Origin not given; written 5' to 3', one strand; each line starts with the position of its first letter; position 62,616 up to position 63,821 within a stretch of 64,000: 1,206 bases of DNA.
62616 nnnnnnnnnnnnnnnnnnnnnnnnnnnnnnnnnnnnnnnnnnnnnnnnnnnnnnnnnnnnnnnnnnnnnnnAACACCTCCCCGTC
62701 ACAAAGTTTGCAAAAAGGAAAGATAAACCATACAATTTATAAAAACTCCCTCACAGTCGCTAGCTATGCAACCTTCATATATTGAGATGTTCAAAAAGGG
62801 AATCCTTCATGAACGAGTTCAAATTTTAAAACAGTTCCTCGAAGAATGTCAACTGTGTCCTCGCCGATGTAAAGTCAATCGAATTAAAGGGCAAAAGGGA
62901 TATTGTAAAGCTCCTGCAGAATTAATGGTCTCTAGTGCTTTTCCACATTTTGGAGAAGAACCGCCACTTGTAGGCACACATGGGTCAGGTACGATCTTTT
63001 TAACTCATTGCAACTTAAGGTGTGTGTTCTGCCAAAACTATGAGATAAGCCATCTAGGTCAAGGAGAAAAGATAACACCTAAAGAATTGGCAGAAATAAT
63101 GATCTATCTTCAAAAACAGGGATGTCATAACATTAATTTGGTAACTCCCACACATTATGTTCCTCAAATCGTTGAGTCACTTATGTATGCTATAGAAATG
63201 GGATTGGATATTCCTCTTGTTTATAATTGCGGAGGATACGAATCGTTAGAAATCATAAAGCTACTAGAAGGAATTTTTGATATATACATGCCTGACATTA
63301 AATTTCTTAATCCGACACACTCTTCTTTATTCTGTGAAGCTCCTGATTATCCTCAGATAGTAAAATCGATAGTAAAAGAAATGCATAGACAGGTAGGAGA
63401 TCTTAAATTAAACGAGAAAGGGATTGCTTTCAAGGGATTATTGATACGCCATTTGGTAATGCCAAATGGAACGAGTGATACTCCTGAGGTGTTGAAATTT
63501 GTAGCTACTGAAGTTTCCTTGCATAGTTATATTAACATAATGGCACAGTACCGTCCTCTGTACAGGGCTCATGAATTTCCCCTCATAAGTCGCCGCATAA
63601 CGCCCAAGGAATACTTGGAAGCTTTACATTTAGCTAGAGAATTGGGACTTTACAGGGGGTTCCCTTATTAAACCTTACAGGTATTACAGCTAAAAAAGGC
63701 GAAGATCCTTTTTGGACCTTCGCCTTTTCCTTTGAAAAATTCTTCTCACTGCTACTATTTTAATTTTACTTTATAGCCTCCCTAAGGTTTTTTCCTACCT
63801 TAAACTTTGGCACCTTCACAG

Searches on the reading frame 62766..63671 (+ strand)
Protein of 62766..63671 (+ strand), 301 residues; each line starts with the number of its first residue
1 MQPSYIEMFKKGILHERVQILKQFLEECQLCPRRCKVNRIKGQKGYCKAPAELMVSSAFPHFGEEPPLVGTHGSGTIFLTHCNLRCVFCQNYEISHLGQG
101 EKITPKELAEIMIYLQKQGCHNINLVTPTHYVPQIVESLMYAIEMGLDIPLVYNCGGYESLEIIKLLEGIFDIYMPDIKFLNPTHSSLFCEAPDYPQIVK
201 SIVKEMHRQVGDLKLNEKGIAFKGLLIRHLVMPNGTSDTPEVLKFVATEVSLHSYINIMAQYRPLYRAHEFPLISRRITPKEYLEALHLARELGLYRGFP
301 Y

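Call 71: search_protein_families(library=pfam, proteins=[window:62766-63671:+], max_evalue=0.001)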
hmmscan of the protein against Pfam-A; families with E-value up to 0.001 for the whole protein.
window:62766-63671:+ (301 aa): 2 families
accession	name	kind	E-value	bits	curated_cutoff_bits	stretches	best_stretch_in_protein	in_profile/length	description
PF04055.27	Radical_SAM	-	3.9e-14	53.6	29.5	1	77-205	2-135/166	Radical SAM superfamily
PF13353.11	Fer4_12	-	0.00014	22.6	22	1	76-126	9-59/137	4Fe-4S single cluster domain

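Call 73: search_protein_families(library=ncbifam, proteins=[window:62766-63671:+], max_evalue=0.001)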
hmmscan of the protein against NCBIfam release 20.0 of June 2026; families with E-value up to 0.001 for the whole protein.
window:62766-63671:+ (301 aa): 3 families
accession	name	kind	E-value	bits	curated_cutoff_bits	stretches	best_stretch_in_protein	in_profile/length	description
TIGR02495.1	NrdG2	equivalog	1.2e-06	28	131.15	1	74-113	18-57/193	anaerobic ribonucleoside-triphosphate reductase activating protein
TIGR04337.1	AmmeMemoSam_rS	hypoth_equivalog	1.3e-05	24.2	220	1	27-123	13-121/349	AmmeMemoRadiSam system radical SAM enzyme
TIGR02493.1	PFLA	equivalog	0.00023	20.6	231.75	1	76-112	19-55/235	pyruvate formate-lyase-activating protein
